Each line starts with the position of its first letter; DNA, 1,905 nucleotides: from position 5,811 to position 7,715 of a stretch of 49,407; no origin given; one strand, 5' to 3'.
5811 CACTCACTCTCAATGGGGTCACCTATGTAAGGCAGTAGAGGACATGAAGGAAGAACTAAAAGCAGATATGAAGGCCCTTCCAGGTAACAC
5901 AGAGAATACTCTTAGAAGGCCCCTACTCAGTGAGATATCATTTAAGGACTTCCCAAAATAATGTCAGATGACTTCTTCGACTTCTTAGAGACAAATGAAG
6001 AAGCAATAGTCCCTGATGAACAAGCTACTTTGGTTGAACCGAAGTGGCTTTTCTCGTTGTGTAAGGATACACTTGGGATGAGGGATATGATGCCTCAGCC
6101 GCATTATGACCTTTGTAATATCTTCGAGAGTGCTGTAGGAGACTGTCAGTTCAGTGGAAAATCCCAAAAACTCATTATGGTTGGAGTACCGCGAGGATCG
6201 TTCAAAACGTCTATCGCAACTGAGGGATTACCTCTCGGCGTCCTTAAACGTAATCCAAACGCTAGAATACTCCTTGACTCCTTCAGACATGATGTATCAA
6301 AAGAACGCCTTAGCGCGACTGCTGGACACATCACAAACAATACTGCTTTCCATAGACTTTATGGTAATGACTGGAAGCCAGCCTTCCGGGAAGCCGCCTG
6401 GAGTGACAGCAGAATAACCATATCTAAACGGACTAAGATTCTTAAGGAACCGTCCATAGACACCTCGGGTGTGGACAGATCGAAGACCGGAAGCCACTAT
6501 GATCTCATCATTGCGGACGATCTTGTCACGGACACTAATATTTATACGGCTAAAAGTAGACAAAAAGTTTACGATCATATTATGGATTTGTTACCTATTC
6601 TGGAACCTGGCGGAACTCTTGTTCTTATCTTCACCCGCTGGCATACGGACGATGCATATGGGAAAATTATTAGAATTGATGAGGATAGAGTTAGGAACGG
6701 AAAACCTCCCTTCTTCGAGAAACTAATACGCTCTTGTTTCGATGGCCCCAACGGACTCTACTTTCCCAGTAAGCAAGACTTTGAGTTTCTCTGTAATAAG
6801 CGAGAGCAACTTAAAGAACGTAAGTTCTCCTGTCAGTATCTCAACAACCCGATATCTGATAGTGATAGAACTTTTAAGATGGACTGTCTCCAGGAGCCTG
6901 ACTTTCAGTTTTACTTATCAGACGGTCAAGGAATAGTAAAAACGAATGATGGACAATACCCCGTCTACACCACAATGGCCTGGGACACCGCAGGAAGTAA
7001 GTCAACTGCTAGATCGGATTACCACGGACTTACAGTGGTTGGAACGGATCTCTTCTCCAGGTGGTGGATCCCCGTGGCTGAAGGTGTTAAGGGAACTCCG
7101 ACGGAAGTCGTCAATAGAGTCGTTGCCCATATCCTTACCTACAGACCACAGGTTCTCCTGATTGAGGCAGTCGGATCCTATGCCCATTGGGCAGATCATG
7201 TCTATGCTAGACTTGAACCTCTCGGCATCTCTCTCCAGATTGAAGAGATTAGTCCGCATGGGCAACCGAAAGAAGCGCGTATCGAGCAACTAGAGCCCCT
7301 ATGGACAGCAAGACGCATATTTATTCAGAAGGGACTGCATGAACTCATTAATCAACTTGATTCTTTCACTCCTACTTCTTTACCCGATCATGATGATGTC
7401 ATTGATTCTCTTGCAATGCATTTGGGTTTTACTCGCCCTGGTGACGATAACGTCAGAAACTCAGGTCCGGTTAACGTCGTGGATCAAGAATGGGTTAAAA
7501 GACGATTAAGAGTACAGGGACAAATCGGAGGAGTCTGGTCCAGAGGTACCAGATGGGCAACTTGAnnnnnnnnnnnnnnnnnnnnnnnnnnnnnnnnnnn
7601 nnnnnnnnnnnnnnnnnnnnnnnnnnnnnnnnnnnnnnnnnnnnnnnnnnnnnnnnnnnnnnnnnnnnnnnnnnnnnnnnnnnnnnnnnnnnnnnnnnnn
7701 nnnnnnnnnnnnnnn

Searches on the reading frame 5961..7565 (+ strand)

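Call 24: search_protein_families(library=pfam, proteins=[window:5961-7565:+], max_evalue=0.001)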
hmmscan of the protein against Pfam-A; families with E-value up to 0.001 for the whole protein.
window:5961-7565:+ (534 aa): 1 family
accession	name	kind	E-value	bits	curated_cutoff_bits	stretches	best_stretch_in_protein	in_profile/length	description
PF17289.8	Terminase_6C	-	7.6e-07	29.7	22.6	1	339-486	1-150/155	Terminase RNaseH-like domain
